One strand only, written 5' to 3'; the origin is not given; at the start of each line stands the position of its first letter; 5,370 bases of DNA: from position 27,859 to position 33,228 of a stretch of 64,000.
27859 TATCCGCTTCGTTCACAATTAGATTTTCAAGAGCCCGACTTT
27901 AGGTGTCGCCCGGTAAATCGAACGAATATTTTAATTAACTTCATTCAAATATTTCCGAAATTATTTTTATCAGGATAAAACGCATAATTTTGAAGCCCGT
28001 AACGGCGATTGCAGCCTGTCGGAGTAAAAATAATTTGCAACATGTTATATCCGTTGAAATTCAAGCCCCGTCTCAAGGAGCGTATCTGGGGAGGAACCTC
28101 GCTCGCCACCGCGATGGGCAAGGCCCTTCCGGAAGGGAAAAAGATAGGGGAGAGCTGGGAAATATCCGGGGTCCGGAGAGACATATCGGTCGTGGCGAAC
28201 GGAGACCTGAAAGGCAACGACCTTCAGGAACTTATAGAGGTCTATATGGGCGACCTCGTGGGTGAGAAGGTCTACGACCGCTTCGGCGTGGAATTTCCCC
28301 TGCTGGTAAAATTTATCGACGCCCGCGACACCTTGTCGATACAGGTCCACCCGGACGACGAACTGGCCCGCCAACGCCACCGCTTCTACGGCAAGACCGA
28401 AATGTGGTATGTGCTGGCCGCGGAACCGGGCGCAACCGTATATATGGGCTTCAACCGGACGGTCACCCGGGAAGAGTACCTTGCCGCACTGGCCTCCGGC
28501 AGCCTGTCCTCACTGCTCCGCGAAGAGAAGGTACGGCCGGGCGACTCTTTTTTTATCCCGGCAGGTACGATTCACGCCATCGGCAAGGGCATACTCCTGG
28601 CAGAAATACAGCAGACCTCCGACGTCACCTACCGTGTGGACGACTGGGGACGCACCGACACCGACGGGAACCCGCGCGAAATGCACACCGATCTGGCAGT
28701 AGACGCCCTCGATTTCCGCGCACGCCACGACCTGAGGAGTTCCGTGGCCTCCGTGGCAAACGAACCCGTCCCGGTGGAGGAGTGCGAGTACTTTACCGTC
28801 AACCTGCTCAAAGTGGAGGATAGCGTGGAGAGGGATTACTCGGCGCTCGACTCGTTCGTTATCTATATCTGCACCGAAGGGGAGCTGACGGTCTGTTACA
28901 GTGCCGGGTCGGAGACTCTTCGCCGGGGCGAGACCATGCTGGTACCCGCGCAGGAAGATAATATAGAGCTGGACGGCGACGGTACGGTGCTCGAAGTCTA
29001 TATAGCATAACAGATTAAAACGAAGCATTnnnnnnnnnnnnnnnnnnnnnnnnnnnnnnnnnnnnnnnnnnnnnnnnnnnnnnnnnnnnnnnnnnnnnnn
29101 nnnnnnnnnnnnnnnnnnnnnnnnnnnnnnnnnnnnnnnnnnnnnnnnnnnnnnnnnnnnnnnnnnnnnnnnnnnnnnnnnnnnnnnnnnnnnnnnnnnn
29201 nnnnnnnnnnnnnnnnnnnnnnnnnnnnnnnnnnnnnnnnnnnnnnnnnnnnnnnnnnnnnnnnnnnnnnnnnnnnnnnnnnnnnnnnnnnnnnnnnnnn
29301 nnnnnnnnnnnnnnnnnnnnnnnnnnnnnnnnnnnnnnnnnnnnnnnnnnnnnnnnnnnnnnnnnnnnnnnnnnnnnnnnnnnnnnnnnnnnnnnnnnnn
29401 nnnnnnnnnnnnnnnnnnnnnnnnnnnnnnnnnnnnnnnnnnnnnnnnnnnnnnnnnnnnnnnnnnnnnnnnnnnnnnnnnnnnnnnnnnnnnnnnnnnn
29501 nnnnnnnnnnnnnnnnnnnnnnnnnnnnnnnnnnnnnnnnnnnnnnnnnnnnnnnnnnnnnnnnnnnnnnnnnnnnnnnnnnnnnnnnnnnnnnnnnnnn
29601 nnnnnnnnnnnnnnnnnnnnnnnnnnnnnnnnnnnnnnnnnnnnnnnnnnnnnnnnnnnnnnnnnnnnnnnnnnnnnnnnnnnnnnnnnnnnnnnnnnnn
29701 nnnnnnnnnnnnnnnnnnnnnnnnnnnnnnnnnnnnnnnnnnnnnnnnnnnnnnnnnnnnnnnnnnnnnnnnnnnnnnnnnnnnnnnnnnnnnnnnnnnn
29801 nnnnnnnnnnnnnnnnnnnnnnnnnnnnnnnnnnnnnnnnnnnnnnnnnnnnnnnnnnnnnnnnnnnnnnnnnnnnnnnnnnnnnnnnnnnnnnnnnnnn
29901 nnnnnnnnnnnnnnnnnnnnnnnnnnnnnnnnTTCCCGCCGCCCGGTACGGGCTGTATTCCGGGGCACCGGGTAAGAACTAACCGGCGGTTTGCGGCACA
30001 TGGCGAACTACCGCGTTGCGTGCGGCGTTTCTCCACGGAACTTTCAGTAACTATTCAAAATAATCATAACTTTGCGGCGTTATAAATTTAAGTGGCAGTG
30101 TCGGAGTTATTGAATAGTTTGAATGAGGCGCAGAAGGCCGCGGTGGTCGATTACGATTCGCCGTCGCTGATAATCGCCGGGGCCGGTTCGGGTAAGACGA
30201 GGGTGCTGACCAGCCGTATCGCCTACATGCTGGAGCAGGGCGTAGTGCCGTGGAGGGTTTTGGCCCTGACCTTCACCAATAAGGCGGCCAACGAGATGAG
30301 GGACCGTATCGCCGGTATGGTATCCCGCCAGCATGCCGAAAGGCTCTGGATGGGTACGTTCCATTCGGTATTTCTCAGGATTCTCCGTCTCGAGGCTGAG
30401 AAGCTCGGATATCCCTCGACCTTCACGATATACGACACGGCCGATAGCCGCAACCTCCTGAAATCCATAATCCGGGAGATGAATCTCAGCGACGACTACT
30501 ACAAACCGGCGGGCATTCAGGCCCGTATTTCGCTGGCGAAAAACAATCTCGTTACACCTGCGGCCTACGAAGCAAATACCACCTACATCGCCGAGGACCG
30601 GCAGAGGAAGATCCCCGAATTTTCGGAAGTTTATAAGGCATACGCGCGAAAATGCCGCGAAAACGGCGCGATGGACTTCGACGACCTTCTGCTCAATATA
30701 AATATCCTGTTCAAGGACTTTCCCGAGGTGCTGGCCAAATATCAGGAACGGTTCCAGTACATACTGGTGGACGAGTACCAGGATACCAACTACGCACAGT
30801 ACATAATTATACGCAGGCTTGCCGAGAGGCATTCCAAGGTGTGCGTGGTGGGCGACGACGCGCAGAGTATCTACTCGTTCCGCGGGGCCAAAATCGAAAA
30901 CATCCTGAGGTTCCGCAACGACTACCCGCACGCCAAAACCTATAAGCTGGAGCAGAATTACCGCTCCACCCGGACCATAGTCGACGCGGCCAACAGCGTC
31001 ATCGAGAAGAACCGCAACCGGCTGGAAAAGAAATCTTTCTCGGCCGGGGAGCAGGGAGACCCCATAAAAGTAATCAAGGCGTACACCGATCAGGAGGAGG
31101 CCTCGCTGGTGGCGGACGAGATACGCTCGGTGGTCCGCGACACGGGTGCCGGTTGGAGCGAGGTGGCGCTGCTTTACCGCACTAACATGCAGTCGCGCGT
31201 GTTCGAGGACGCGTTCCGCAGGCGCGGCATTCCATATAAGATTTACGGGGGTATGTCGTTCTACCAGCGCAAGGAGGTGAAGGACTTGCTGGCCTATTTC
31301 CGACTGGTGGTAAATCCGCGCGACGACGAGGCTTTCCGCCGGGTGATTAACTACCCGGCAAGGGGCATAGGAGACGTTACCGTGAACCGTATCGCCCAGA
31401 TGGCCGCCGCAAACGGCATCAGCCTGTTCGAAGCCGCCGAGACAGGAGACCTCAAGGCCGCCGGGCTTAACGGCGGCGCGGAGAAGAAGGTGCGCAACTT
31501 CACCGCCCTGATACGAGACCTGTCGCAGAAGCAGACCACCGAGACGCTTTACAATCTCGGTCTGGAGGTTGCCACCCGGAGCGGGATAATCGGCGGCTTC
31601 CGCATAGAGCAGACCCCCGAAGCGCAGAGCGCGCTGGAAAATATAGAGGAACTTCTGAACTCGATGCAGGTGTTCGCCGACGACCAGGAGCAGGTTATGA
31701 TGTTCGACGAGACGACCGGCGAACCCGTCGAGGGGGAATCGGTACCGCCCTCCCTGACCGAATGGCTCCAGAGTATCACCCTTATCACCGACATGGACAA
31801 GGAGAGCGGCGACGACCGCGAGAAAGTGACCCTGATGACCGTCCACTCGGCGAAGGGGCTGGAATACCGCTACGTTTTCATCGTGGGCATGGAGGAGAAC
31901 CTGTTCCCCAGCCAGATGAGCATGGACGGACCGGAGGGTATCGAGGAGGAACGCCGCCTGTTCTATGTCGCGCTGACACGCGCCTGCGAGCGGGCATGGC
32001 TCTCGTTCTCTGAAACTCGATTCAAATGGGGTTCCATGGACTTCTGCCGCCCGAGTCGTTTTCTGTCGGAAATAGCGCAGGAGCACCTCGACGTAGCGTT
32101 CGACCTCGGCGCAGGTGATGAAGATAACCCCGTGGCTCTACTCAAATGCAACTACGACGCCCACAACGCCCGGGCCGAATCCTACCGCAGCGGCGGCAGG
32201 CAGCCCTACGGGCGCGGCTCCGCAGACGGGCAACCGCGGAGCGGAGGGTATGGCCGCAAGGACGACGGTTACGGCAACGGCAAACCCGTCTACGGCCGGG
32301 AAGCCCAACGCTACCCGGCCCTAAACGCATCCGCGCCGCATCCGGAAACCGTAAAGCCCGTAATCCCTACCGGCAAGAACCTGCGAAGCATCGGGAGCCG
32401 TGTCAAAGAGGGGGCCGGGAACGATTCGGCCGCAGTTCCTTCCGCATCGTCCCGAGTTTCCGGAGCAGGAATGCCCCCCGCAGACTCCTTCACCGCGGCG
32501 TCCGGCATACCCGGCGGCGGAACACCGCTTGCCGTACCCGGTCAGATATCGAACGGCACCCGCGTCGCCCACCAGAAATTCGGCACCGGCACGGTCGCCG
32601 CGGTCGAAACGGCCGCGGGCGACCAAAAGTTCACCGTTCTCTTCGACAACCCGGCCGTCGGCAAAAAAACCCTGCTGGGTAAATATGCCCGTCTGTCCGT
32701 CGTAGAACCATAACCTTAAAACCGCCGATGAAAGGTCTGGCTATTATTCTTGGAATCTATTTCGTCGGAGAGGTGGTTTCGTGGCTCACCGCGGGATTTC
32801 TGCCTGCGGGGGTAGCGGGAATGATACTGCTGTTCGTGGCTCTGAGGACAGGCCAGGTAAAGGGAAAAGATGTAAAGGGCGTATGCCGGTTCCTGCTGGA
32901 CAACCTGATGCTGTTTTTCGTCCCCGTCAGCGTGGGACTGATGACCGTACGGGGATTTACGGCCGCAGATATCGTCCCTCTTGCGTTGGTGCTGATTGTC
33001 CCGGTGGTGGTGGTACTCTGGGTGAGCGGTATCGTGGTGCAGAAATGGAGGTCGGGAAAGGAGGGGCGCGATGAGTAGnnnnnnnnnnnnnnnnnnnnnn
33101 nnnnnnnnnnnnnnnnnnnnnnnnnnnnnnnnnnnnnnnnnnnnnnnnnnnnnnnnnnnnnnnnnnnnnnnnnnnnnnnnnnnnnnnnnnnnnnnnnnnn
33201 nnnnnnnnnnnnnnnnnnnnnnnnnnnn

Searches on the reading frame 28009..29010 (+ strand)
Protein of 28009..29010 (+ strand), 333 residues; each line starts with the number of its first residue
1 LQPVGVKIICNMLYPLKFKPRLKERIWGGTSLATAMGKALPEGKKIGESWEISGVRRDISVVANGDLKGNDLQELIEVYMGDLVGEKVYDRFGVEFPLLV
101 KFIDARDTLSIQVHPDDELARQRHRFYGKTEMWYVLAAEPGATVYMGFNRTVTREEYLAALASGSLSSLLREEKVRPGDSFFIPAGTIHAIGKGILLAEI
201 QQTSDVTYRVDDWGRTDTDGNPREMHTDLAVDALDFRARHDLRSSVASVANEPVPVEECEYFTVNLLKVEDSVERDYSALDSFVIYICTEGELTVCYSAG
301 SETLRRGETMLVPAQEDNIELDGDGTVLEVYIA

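Call 26: search_protein_families(library=pfam, proteins=[window:28009-29010:+], max_evalue=0.00001)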
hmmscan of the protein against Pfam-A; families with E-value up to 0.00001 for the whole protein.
window:28009-29010:+ (333 aa): 3 families
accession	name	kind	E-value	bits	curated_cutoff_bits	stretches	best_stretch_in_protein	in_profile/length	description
PF21621.3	MPI_cupin_dom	-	2.1e-15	56.9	27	1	257-331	7-78/79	Mannose-6-phosphate isomerase, cupin domain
PF20511.4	PMI_typeI_cat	-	1e-14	55.3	22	1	17-125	3-112/143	Phosphomannose isomerase type I, catalytic domain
PF07883.17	Cupin_2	-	5.3e-06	26.5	27.2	0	172-191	37-56/70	Cupin domain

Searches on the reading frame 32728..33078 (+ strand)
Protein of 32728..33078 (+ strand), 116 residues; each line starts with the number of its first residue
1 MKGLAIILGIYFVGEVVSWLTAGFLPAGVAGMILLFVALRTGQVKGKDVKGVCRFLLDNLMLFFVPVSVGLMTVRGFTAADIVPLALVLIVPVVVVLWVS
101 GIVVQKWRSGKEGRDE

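Call 88: search_protein_families(library=pfam, proteins=[window:32728-33078:+], max_evalue=0.000001)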
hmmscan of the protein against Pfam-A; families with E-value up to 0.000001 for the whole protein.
window:32728-33078:+ (116 aa): 1 family
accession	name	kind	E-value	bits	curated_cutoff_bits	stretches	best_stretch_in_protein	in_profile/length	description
PF03788.19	LrgA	-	1.8e-22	79.6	28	1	11-104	1-94/94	LrgA family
